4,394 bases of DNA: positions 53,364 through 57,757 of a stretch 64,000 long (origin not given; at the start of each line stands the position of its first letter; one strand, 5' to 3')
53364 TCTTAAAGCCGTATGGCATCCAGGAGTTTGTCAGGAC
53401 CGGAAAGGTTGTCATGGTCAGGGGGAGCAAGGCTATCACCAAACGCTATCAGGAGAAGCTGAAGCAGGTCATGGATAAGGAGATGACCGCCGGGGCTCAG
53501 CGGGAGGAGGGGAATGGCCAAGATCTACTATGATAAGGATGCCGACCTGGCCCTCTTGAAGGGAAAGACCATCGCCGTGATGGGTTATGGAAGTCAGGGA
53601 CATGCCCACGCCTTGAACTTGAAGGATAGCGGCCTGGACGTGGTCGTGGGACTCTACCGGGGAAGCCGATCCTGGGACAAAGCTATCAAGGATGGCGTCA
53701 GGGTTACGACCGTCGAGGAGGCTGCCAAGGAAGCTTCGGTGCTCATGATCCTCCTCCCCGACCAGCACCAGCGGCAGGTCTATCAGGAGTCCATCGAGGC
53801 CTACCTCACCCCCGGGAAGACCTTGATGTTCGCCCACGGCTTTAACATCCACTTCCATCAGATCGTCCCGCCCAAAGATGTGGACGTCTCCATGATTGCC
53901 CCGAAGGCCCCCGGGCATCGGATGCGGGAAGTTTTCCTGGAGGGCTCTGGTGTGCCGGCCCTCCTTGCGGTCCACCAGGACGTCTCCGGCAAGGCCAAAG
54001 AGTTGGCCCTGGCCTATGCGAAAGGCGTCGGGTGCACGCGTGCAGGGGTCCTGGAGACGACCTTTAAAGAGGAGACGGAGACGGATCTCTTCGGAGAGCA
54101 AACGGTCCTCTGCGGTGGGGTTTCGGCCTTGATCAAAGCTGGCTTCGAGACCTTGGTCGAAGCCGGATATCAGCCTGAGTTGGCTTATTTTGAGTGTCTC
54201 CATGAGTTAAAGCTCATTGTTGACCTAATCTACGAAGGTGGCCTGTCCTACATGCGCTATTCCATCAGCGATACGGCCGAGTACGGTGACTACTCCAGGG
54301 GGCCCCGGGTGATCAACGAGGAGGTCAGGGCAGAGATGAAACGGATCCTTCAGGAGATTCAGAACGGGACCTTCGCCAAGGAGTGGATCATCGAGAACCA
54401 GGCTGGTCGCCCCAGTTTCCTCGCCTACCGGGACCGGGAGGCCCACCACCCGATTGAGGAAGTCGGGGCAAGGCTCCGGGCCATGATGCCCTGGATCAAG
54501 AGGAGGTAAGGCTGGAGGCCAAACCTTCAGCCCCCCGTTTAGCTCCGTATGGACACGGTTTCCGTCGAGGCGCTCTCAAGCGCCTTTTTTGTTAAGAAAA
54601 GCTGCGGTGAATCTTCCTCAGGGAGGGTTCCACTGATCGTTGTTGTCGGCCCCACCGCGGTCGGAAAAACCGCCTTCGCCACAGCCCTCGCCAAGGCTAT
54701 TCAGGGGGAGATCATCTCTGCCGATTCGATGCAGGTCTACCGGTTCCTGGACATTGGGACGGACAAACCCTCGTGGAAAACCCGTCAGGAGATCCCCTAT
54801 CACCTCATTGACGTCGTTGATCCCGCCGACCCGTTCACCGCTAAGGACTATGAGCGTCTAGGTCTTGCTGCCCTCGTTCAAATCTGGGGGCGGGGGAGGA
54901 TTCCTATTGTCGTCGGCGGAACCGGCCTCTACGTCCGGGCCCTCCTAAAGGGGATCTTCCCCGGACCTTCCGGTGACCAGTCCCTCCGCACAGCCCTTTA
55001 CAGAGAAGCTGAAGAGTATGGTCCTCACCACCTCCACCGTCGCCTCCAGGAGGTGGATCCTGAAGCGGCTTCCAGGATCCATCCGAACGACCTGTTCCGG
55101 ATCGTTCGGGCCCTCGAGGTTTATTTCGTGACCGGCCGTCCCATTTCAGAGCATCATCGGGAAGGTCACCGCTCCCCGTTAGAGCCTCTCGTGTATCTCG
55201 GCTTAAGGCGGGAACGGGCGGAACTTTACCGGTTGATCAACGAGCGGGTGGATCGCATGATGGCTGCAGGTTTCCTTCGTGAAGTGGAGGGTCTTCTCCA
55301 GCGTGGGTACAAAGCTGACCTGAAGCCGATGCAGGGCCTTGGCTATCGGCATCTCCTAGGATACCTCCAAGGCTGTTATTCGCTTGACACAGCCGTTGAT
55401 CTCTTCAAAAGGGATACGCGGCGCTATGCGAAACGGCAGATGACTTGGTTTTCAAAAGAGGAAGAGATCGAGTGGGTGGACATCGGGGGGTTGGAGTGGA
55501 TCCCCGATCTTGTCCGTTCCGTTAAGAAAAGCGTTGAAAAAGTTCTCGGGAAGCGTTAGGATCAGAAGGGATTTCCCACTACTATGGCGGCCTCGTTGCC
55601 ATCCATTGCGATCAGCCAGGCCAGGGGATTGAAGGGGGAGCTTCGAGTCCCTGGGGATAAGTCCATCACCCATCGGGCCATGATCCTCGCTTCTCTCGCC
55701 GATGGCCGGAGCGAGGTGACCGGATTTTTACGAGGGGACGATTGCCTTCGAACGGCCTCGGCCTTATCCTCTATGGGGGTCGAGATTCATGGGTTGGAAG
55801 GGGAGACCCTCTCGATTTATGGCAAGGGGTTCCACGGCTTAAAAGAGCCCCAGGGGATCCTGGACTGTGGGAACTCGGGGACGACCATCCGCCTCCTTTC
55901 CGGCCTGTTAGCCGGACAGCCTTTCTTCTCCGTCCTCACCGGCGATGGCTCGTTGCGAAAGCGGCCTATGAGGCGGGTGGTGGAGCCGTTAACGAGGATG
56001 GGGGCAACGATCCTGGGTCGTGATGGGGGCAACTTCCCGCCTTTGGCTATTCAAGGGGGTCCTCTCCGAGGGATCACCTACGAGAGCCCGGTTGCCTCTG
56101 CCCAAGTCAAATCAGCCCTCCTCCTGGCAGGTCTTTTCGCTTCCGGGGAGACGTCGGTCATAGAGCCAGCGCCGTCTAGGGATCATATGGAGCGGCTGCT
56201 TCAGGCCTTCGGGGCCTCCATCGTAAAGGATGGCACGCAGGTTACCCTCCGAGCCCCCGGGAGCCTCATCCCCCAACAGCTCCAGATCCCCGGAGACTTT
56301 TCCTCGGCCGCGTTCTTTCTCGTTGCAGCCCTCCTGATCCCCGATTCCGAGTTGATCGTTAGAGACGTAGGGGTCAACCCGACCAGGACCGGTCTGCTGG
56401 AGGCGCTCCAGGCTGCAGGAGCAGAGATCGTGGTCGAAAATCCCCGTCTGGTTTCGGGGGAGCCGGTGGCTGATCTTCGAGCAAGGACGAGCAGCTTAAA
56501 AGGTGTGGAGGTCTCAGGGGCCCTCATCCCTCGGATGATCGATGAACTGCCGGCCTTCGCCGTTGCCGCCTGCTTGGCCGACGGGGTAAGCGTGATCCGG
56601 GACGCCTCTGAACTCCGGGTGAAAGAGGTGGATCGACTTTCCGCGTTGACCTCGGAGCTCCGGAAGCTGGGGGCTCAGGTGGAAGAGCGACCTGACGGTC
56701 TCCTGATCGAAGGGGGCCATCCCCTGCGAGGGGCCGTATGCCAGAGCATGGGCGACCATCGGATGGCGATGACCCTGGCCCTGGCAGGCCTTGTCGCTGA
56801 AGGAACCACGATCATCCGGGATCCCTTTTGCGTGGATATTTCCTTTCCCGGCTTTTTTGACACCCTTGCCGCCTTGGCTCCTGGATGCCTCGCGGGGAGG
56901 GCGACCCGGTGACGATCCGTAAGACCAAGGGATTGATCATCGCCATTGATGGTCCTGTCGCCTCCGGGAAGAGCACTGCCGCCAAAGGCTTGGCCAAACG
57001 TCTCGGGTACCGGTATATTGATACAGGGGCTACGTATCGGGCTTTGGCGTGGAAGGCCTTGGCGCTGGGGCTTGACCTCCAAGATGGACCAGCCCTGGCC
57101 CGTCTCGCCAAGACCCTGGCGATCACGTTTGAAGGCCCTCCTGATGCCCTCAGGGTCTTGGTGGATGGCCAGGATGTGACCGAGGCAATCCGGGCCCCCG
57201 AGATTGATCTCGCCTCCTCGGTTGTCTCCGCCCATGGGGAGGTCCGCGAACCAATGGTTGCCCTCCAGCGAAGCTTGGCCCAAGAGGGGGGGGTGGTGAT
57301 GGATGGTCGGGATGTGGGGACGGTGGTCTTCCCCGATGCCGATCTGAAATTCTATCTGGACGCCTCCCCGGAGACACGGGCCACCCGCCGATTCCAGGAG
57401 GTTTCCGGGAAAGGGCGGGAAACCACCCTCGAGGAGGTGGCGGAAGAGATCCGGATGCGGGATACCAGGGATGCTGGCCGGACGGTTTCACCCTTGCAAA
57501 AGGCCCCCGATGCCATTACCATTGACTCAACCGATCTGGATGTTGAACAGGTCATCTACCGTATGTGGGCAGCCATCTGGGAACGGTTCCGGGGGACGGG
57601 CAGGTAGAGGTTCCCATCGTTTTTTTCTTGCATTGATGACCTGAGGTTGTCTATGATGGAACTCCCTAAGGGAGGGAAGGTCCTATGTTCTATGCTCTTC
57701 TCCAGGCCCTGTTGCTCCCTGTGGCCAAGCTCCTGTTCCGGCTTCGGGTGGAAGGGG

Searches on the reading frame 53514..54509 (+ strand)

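Call 12: search_protein_families(library=pfam, proteins=[window:53514-54509:+], max_evalue=0.00001)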
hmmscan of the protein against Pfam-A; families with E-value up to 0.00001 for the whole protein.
window:53514-54509:+ (331 aa): 4 families
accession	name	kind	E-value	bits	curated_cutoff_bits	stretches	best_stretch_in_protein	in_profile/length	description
PF07991.19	KARI_N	-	2.4e-76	255.4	20.6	1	15-178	2-165/165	Acetohydroxy acid isomeroreductase, NADPH-binding domain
PF01450.25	KARI_C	-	4.6e-69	231.7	29.1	1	184-327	1-144/144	Ketol-acid reductoisomerase, C-terminal domain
PF03446.21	NAD_binding_2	-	5.4e-06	26.9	21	1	19-105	1-90/161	NAD binding domain of 6-phosphogluconate dehydrogenase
PF02826.25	2-Hacid_dh_C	-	6.4e-06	26.1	25.1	0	13-86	32-104/178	D-isomer specific 2-hydroxyacid dehydrogenase, NAD binding domain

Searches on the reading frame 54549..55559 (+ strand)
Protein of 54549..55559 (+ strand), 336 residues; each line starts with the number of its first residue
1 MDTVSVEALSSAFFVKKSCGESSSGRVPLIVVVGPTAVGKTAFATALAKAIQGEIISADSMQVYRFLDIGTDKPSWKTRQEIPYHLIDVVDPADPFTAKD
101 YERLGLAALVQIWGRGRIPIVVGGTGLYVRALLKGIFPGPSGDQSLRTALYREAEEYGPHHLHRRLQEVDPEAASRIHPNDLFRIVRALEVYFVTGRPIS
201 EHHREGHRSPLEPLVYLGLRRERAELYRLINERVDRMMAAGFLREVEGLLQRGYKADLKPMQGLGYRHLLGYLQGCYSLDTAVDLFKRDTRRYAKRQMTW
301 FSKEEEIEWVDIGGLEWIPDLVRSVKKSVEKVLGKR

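Call 12: search_protein_families(library=pfam, proteins=[window:54549-55559:+], max_evalue=0.00001)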
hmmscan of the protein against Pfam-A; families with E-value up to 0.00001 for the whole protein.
window:54549-55559:+ (336 aa): 2 families
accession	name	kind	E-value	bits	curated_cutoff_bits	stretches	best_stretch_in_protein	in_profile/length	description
PF01715.23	IPPT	-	4.6e-86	288.9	23.6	1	62-303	1-242/243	IPP transferase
PF01745.22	IPT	-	5.3e-06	26.4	20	0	30-75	4-49/233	Isopentenyl transferase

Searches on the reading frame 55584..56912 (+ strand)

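Call 12: search_protein_families(library=pfam, proteins=[window:55584-56912:+], max_evalue=0.00001)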
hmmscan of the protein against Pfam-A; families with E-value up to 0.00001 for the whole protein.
window:55584-56912:+ (442 aa): 1 family
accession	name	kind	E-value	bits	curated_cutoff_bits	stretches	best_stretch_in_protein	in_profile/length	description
PF00275.25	EPSP_synthase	-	6.3e-125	417.6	22.8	1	14-428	5-417/417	EPSP synthase (3-phosphoshikimate 1-carboxyvinyltransferase)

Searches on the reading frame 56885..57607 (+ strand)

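Call 12: search_protein_families(library=pfam, proteins=[window:56885-57607:+], max_evalue=0.00001)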
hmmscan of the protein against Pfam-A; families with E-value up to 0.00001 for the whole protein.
window:56885-57607:+ (240 aa): 4 families
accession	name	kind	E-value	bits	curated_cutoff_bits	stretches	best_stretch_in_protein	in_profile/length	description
PF02224.24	Cytidylate_kin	-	2.3e-71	240.3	26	1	19-229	1-207/211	Cytidylate kinase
PF13189.12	Cytidylate_kin2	-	2.6e-09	37.9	28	1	18-198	1-152/176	Cytidylate kinase-like family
PF13238.12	AAA_18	-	1.2e-07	32.6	29.4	1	19-170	1-109/128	AAA domain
PF13207.12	AAA_17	-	2.4e-06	28.3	27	0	23-56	2-35/136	AAA domain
